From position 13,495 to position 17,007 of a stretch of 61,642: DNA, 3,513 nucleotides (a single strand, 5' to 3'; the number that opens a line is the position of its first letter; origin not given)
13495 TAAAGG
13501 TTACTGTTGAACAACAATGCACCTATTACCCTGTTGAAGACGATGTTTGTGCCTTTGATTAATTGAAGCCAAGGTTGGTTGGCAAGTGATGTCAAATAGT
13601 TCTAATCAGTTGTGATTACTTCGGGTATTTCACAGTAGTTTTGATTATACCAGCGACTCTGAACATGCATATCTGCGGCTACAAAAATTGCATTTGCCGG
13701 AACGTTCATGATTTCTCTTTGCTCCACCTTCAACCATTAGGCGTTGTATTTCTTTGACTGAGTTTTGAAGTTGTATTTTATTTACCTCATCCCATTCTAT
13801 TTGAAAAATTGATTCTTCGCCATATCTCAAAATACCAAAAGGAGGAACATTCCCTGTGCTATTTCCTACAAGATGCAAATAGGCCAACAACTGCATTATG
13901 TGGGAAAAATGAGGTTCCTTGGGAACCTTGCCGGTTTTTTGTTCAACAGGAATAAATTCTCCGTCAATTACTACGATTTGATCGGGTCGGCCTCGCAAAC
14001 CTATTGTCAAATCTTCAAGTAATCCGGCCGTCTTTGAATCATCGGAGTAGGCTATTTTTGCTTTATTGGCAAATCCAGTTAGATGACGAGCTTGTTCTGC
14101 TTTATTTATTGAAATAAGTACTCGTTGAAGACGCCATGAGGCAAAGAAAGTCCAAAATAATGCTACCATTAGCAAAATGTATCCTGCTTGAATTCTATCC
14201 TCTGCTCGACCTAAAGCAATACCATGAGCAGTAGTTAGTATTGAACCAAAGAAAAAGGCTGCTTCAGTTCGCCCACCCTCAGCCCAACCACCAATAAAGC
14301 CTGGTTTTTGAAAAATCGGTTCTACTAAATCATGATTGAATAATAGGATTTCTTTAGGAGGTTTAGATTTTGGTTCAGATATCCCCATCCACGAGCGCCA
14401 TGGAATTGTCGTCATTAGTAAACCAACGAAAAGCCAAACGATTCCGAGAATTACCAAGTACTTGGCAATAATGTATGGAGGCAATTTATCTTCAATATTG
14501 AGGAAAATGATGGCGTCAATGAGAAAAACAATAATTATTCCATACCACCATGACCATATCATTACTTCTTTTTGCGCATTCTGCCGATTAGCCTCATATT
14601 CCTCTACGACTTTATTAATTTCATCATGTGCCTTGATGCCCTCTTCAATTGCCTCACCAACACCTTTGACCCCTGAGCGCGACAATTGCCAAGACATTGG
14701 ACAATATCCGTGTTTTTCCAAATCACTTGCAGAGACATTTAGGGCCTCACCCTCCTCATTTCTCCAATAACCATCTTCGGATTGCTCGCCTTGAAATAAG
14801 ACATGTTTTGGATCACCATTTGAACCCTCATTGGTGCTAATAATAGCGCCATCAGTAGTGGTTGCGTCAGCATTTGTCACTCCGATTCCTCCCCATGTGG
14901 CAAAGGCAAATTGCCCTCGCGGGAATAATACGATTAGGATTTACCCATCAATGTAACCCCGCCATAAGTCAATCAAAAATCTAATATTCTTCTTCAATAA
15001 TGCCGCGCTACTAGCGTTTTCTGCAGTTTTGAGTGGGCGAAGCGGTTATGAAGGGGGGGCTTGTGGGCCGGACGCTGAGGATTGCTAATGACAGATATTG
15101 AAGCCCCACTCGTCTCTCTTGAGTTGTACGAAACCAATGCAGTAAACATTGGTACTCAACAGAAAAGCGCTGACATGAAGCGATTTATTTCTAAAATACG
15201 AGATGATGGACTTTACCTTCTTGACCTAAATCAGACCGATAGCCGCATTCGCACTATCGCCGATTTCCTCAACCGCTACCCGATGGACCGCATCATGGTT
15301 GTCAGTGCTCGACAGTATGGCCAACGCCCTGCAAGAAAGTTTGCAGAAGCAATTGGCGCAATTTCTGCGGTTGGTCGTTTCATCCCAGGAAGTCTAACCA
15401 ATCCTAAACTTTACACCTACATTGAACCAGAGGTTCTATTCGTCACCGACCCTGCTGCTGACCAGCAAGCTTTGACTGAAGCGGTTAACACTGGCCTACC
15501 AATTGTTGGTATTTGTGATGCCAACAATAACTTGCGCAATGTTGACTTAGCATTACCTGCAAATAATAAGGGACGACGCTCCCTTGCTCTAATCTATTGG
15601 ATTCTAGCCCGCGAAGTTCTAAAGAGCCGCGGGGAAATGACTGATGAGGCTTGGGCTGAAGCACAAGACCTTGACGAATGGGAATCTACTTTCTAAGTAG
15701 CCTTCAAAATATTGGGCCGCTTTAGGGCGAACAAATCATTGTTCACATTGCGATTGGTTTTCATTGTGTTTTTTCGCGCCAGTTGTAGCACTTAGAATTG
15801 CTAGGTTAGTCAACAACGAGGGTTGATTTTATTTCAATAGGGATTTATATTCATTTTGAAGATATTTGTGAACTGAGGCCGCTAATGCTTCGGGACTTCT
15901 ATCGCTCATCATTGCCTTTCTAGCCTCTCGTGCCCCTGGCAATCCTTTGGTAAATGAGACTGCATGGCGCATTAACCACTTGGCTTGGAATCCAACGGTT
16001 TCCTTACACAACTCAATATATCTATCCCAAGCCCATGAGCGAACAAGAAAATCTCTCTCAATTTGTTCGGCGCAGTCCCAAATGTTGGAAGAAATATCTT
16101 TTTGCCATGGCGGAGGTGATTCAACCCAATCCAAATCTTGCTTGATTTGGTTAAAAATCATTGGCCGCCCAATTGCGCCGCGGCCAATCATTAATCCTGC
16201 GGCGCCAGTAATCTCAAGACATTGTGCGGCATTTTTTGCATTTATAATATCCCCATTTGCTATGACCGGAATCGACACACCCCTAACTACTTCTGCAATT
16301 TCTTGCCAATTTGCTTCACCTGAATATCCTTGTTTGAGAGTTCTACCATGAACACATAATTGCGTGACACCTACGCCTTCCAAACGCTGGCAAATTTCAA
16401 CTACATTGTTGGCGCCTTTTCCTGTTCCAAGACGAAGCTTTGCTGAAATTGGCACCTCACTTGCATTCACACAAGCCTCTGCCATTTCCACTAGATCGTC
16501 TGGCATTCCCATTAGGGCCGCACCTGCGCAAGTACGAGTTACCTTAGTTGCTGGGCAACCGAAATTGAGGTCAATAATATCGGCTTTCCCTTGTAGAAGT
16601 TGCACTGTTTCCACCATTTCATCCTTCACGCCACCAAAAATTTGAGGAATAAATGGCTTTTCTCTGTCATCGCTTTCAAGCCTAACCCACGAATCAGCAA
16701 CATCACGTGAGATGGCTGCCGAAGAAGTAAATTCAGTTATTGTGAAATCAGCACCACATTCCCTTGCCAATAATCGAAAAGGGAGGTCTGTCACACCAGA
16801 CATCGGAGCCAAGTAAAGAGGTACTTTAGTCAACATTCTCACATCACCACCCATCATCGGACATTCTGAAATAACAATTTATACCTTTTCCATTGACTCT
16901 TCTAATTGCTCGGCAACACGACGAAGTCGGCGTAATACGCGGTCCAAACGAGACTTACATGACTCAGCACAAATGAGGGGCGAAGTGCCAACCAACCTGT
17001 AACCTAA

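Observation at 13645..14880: Solo Cas4-family nuclease with four transmembrane helices inserted between the first Fe-S cysteine and the catalytic core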

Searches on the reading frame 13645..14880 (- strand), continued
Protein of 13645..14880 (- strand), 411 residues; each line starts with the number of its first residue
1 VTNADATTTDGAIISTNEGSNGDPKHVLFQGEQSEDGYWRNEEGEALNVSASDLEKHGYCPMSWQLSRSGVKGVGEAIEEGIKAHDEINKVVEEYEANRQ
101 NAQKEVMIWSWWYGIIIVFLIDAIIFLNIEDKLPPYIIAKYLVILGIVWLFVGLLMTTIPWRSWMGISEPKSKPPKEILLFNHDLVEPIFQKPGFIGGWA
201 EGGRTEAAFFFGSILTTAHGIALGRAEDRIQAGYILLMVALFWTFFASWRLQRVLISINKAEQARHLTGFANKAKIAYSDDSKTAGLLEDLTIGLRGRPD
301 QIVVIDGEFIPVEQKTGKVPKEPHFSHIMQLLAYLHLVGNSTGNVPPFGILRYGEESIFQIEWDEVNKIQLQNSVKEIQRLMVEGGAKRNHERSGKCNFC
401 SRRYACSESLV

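Call 83: search_protein_families(library=phrogs, proteins=[window:13645-14880:-, P0153, P0295], max_evalue=0.001)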
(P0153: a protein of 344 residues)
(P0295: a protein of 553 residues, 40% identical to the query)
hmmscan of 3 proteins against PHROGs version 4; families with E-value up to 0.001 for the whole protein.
window:13645-14880:- (411 aa): 2 families
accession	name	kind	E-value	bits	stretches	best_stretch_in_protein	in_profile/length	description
phrog_1706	-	DNA, RNA and nucleotide metabolism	1.7e-13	51.7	1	292-409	119-245/293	CRISPR/Cas system associated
phrog_69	-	DNA, RNA and nucleotide metabolism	4.1e-06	27.1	0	293-407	204-324/501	exonuclease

P0153 (344 aa): 3 families
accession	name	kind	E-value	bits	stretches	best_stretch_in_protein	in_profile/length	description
phrog_1706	-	DNA, RNA and nucleotide metabolism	7e-18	66.1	1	5-340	48-243/293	CRISPR/Cas system associated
phrog_69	-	DNA, RNA and nucleotide metabolism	1.8e-08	34.8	1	217-342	204-326/501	exonuclease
phrog_298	-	DNA, RNA and nucleotide metabolism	8.8e-08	32.8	1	204-318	151-269/293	exonuclease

P0295 (553 aa): 4 families
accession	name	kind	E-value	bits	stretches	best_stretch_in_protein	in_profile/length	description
phrog_1706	-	DNA, RNA and nucleotide metabolism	8.9e-14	52.6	1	434-551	118-245/293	CRISPR/Cas system associated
phrog_69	-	DNA, RNA and nucleotide metabolism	1.4e-09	38.5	0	437-550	205-325/501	exonuclease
phrog_298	-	DNA, RNA and nucleotide metabolism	2.4e-06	28.1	1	430-489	158-219/293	exonuclease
phrog_35024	-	unknown function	7.5e-06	25.9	1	431-548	71-205/572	-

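Call 89: fold_search(model_id=the predicted structure, library=viral)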
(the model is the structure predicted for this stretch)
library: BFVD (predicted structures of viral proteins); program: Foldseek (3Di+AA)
matches with E <= 10: 424; with E <= 0.001: 8
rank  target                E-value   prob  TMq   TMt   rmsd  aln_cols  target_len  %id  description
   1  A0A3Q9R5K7            2.0e-04  1.00  0.32  0.48  22.1       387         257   10  (no name in the UniProt tables at hand)
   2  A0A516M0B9            2.9e-04  1.00  0.36  0.49  17.2       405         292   11  (no name in the UniProt tables at hand)
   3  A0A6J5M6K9            3.7e-04  1.00  0.24  0.34   6.0       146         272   15  COG5377 Phage-related protein, predicted endonuclease (Fragment) [uncultured Caudovirales phage]
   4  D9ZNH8                4.7e-04  1.00  0.25  0.38   5.0       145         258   18  (no name in the UniProt tables at hand)
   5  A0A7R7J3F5            4.7e-04  1.00  0.33  0.49  17.5       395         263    9  (no name in the UniProt tables at hand)
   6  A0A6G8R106            5.9e-04  1.00  0.31  0.39  19.9       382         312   13  Cas4 family exonuclease [Microbacterium phage Arete]
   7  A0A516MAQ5            8.4e-04  1.00  0.33  0.50  18.8       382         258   12  (no name in the UniProt tables at hand)
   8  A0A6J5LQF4            8.8e-04  1.00  0.25  0.34  12.6       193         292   12  COG1468 CRISPR-associated protein Cas4 (RecB family exonuclease) [uncultured Caudovirales phage]
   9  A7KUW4                1.1e-03  1.00  0.33  0.48  18.7       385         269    9  (no name in the UniProt tables at hand)
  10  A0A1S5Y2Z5            1.2e-03  1.00  0.23  0.40   4.7       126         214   15  5' to 3' Cas4-like exonuclease [uncultured archaeal virus]
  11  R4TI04                1.4e-03  1.00  0.38  0.57  18.2       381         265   11  PD-(D/E)XK nuclease [Haloarcula californiae tailed virus 1]
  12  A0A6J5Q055            1.6e-03  1.00  0.25  0.37  11.3       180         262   13  PD-(D/E)XK nuclease superfamily [uncultured Caudovirales phage]
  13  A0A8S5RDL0            1.7e-03  1.00  0.23  0.23   7.2       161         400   15  PD-(D/E)XK nuclease superfamily protein [virus sp. ctkyY8]
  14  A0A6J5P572            1.8e-03  1.00  0.21  0.30   7.5       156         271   16  PD-(D/E)XK nuclease superfamily [uncultured Caudovirales phage]
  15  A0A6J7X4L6            1.8e-03  1.00  0.23  0.26  22.1       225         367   15  PD-(D/E)XK nuclease superfamily [uncultured Caudovirales phage]
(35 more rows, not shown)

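Call 93: search_protein_families(library=pfam, proteins=[L042:21-2309:+, L045:5568-6704:+, L037:7945-8211:-, L023:3699-4700:-, L024:141-518:-, L038:1494-2606:+, L017:2699-3373:+, L034:2082-2423:+, L081:9307-10848:-, L068:2029-2715:+], max_evalue=0.001)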
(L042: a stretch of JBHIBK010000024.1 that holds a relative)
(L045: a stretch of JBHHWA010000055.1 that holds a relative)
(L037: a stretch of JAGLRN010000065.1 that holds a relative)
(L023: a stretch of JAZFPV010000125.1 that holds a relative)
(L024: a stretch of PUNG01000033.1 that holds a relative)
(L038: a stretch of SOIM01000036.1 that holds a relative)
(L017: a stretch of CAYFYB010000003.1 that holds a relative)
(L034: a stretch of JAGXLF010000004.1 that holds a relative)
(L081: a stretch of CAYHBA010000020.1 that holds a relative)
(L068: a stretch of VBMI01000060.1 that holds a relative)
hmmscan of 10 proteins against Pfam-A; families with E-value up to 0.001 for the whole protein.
L042:21-2309:+ (762 aa): 6 families
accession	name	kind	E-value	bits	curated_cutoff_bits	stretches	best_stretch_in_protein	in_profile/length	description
PF13091.12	PLDc_2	-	8.6e-43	145.8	27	2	486-636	1-132/132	PLD-like domain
PF00932.25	LTD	-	2.4e-12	47.6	34.3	1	90-208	5-108/109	Lamin Tail Domain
PF00614.28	PLDc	-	1.4e-08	34.8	21.9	1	585-608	5-28/28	Phospholipase D Active site motif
PF18911.6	PKD_4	-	9.7e-08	32.4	27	1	641-723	2-84/85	PKD domain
PF11495.14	Regulator_TrmB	-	0.00018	21.3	22.2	0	519-637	38-130/233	Archaeal transcriptional regulator TrmB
PF00801.26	PKD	-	0.00027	21.3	23.5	1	654-721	12-78/80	PKD domain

L045:5568-6704:+ (378 aa): 1 family
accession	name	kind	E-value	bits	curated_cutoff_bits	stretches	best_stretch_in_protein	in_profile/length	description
PF00266.25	Aminotran_5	-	1.2e-20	74.3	21.5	1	28-312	33-330/371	Aminotransferase class-V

L037:7945-8211:- (88 aa): 1 family
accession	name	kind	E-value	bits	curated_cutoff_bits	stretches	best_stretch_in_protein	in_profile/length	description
PF01402.27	RHH_1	-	5.8e-07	29.7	20.5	1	18-54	2-37/39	Ribbon-helix-helix protein, copG family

L023:3699-4700:- (333 aa): 2 families
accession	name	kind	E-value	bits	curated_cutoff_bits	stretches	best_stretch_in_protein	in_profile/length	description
PF00814.31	TsaD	-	1.4e-81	274.5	24.8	1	32-293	13-264/264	tRNA N6-adenosine threonylcarbamoyltransferase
PF22521.2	HypF_C_2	-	2.6e-08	34.4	27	1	174-288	120-236/241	Carbamoyltransferase, Kae1-like Domain, second subdomain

L024:141-518:- (125 aa): 13 families
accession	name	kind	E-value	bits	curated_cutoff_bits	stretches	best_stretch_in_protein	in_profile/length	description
PF01978.25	TrmB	-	1.5e-10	41.2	25.6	1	23-85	3-59/68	Sugar-specific transcriptional regulator TrmB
PF01022.26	HTH_5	-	3.2e-10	40.2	22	1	31-74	5-47/47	Bacterial regulatory protein, arsR family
PF13412.12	HTH_24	-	3.3e-08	33.4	21.9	1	26-72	1-47/48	Winged helix-turn-helix DNA-binding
PF25212.1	HVO_A0114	-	1.6e-07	31.5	27.6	1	12-78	6-72/84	HVO_A0114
PF12840.13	HTH_20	-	1.8e-07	31.5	27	1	31-72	7-48/51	Helix-turn-helix domain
PF21984.2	DnaD_N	-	6.7e-07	29.9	27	1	43-93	36-86/101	DnaD N-terminal domain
PF13404.12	HTH_AsnC-type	-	9.3e-06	25.8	27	1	26-66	1-41/42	AsnC-type helix-turn-helix domain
PF09339.16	HTH_IclR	-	1e-05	25.6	22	1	33-74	8-50/52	IclR helix-turn-helix domain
PF01047.28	MarR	-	2.4e-05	24.5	24.6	1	32-77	7-52/59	MarR family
PF25213.1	HVO_A0261_N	-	3e-05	24.2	35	1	32-78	15-60/86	HVO_A0261 N-terminal domain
PF13463.12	HTH_27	-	4.9e-05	24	22.2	1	26-77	1-52/68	Winged helix DNA-binding domain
PF08279.18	HTH_11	-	7.5e-05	23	25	1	32-84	4-54/55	HTH domain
PF12802.13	MarR_2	-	0.00017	22.1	27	1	24-76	1-54/61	MarR family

L038:1494-2606:+ (370 aa): 1 family
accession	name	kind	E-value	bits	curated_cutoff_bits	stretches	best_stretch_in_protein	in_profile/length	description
PF01950.21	FBPase_3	-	4.3e-180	599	25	1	3-367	1-361/361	Fructose-1,6-bisphosphatase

L017:2699-3373:+ (224 aa): 2 families
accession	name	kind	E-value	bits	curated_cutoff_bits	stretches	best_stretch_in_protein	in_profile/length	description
PF00121.24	TIM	-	1.1e-35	123.8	20.1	1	4-210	1-237/245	Triosephosphate isomerase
PF05690.20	ThiG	-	1.6e-05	24.8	23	1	164-212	167-214/247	Thiazole biosynthesis protein ThiG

L034:2082-2423:+ (113 aa): 4 families
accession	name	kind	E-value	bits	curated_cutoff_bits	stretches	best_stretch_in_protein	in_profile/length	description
PF00085.26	Thioredoxin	-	3e-25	88.7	23.5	1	8-107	2-102/103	Thioredoxin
PF13098.12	Thioredoxin_2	-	4e-05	24.3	27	1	22-106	4-104/104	Thioredoxin-like domain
PF04756.19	OST3_OST6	-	7e-05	22.8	27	1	7-91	12-109/294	OST3 / OST6 family, transporter family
PF08534.16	Redoxin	-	0.00016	22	26.6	1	23-67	28-74/148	Redoxin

L081:9307-10848:- (513 aa): 39 families (the best 25 are shown)
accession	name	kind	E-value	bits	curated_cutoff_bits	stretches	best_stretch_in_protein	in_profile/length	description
PF00515.34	TPR_1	-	1.7e-64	211.6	27.8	6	144-175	3-34/34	Tetratricopeptide repeat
PF07719.23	TPR_2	-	5.2e-56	182.6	27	6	211-242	2-33/34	Tetratricopeptide repeat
PF13181.12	TPR_8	-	2.3e-46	152.4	25.7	3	211-242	2-33/34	Tetratricopeptide repeat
PF13414.12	TPR_11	-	2.8e-45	152.2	26.8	4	47-84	1-38/42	TPR repeat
PF14559.12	TPR_19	-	5.6e-37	126.3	25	3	407-471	1-64/68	Tetratricopeptide repeat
PF13432.12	TPR_16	-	3.5e-35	120.5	32.7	3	46-94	3-51/65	Tetratricopeptide repeat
PF13428.12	TPR_14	-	9.4e-35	115.9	23.5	2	211-250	2-41/44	Tetratricopeptide repeat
PF13431.12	TPR_17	-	4e-34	114.4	24.4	1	62-94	1-33/34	Tetratricopeptide repeat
PF13424.12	TPR_12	-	9.2e-29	99.9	30.1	2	75-139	4-76/77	Tetratricopeptide repeat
PF12895.13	ANAPC3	-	5.1e-21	75.2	27.2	3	412-490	4-81/82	Anaphase-promoting complex, cyclosome, subunit 3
PF23914.1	TPR_CcmH_CycH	-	1.2e-20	74.4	42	1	405-500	58-156/158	Cytochrome c-type biogenesis protein H TPR domain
PF13371.12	TPR_9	-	4.3e-20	71.9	35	1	51-110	6-65/73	Tetratricopeptide repeat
PF13176.12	TPR_7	-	6.4e-18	63.7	27.9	0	110-139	1-30/36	Tetratricopeptide repeat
PF13374.12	TPR_10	-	4.7e-16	58.6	27.5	0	109-137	3-31/42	Tetratricopeptide repeat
PF24575.1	TPR_Slam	-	5.1e-13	49.8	35.2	1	438-488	54-104/104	Surface lipoprotein assembly modifier, N-terminal TPR repeats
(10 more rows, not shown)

L068:2029-2715:+ (228 aa): 0 families

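Call 96: search_solved_structures(query=L042:21-2309:+, max_evalue=0.01)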
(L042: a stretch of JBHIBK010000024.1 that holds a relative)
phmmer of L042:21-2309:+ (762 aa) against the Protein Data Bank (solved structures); distinct sequences matched with E-value up to 0.01: 19.
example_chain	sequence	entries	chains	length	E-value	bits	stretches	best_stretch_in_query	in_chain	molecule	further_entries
9lrk_A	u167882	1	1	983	6.6e-08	34.2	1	641-727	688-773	Collagenase ColH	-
9lqj_A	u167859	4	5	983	6.6e-08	34.2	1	641-727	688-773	Collagenase ColH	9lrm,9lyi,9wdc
4u7k_A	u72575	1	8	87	1.1e-07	33.4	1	643-725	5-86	ColH protein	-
4u6t_A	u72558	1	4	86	1.2e-07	33.3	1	643-725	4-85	ColH protein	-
7e0m_A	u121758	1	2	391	3.3e-06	28.5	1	474-639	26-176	Phospholipase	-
4h4a_A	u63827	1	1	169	5.5e-05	24.5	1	285-338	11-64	Mitochondrial cardiolipin hydrolase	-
4gen_A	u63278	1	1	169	7.9e-05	24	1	285-338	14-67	Mitochondrial cardiolipin hydrolase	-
4gel_A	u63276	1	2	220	9.4e-05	23.7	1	283-338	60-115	Mitochondrial cardiolipin hydrolase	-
4gem_A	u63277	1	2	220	9.7e-05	23.7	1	283-338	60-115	Mitochondrial cardiolipin hydrolase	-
30ie_B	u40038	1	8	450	0.00035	21.8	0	310-428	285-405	Virion nicking-joining enzyme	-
1byr_A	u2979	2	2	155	0.00074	20.8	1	276-428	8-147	PROTEIN (ENDONUCLEASE)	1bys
4jrw_A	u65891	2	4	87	0.0014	19.9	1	642-726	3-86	Collagenase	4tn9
2c26_A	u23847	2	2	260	0.0015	19.8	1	655-725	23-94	ENDOGLUCANASE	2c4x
4aqo_A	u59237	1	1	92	0.0022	19.2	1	642-725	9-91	COLLAGENASE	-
8q1k_A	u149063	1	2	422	0.0057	17.8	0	309-427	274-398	5'-3' exonuclease PLD3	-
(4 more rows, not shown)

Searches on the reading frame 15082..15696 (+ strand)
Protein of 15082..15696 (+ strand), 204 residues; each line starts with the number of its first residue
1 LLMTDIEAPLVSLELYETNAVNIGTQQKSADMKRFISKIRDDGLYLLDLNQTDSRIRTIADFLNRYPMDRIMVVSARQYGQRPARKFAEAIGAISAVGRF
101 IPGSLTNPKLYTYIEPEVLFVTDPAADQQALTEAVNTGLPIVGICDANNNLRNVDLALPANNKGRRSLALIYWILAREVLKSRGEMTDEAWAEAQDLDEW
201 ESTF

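Call 15: search_protein_families(library=pfam, proteins=[window:15082-15696:+], max_evalue=0.001)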
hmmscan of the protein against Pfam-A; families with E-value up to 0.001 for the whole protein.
window:15082-15696:+ (204 aa): 1 family
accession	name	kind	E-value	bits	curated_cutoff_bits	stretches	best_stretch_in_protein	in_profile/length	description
PF00318.25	Ribosomal_S2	-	4.2e-22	78.9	26.1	2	115-180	149-214/216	Ribosomal protein S2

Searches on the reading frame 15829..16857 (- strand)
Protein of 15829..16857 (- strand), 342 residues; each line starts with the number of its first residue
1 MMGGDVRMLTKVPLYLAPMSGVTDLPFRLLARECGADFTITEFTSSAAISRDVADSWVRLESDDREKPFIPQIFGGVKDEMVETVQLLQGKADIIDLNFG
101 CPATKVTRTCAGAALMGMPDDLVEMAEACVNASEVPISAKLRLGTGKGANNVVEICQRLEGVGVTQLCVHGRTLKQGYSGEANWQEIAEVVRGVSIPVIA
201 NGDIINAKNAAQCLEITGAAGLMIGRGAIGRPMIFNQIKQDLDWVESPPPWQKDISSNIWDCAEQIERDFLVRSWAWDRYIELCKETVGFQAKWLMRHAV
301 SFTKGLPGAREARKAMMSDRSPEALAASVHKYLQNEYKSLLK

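Call 15: search_protein_families(library=pfam, proteins=[window:15829-16857:-], max_evalue=0.001)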
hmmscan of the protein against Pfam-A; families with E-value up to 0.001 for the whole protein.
window:15829-16857:- (342 aa): 2 families
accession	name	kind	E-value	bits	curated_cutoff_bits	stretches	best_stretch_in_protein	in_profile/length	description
PF01207.24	Dus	-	1.8e-71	241.2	20.4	1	16-254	2-241/311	Dihydrouridine synthase (Dus)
PF01180.27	DHO_dh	-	5.9e-06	26.1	27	1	72-243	100-288/291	Dihydroorotate dehydrogenase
